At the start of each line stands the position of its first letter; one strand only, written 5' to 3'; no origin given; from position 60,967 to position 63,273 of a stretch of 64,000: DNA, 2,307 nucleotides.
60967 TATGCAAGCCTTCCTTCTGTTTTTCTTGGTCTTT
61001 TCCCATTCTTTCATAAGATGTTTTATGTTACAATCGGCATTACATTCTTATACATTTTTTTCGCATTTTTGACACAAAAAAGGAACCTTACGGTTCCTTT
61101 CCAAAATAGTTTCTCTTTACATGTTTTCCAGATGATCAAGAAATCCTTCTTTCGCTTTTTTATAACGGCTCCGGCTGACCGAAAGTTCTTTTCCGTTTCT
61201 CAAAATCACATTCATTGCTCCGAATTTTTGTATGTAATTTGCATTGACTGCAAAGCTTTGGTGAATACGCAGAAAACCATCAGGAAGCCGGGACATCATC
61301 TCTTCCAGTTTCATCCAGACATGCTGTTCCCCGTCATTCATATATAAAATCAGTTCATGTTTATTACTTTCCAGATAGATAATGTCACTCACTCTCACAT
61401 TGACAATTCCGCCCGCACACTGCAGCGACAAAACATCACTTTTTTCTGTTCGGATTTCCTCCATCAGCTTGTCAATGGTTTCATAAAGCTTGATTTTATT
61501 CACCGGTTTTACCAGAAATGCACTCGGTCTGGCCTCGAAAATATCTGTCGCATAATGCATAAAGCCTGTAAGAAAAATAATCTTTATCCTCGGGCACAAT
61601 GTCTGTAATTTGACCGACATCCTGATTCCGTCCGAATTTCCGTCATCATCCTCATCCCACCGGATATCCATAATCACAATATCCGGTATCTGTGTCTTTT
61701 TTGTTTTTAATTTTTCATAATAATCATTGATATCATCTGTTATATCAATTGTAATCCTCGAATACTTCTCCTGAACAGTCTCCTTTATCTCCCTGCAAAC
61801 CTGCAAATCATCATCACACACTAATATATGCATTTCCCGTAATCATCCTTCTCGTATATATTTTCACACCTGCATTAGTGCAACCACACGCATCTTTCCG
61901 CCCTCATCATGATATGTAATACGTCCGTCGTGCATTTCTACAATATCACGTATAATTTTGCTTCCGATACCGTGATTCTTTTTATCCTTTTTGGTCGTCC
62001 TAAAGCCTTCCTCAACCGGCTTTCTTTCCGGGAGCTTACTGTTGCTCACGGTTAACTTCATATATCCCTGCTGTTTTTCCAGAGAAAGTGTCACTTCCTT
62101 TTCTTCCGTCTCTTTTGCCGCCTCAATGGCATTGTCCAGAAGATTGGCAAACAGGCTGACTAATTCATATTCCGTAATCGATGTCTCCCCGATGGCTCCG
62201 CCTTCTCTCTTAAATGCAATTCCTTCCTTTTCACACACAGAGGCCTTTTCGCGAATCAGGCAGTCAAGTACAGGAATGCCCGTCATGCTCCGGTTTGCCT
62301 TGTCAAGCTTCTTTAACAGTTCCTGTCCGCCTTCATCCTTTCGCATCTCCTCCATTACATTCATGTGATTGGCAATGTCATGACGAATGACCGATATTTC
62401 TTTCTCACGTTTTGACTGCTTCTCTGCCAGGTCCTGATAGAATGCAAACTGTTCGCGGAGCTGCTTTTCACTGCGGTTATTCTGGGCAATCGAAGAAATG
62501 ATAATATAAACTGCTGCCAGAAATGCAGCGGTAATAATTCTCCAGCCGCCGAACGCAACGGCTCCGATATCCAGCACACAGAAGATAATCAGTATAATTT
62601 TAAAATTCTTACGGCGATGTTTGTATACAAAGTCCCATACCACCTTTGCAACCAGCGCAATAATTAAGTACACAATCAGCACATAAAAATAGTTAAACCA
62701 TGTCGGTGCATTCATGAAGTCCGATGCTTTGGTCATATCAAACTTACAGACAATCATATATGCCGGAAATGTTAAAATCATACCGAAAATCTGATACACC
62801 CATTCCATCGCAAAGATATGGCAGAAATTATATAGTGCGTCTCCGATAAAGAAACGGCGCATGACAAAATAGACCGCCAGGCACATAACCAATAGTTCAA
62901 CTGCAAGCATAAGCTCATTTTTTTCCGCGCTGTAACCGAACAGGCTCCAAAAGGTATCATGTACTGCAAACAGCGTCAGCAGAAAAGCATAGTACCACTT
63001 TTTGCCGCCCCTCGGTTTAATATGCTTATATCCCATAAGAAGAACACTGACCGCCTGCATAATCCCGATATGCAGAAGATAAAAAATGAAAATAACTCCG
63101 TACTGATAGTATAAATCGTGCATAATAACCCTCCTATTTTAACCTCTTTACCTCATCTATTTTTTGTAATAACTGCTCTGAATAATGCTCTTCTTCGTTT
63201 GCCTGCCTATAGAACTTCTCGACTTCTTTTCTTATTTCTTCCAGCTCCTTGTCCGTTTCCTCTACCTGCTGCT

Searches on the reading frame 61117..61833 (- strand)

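Call 42: search_protein_families(library=pfam, proteins=[window:61117-61833:-], max_evalue=0.0001)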
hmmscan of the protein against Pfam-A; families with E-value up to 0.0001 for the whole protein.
window:61117-61833:- (238 aa): 2 families
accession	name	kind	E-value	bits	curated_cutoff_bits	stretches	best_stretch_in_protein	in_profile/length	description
PF04397.21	LytTR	-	4.2e-20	72.2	22.6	1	142-229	2-95/98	LytTr DNA-binding domain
PF00072.30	Response_reg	-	1.1e-11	45.3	30.2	1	3-120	1-110/111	Response regulator receiver domain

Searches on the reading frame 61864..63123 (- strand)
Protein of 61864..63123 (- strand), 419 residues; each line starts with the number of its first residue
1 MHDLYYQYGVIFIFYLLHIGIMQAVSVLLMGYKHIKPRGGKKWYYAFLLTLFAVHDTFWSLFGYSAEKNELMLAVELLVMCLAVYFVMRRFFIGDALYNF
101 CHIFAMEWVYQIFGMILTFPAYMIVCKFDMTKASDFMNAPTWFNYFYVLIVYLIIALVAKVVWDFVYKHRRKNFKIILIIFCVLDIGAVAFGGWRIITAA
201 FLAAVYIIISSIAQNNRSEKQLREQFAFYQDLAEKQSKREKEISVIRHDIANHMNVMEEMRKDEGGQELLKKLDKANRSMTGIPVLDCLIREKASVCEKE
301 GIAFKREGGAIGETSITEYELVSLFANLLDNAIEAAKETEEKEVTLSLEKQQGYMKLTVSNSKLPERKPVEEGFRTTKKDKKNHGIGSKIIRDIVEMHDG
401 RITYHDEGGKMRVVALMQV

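Call 42: search_protein_families(library=pfam, proteins=[window:61864-63123:-], max_evalue=0.0001)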
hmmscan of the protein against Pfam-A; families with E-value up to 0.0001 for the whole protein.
window:61864-63123:- (419 aa): 2 families
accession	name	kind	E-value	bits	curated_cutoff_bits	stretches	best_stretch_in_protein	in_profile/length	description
PF14501.12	HATPase_c_5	-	1.3e-17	64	22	1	317-409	2-93/102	GHKL domain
PF02518.31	HATPase_c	-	7.1e-11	43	26.4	1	320-413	5-103/111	Histidine kinase-, DNA gyrase B-, and HSP90-like ATPase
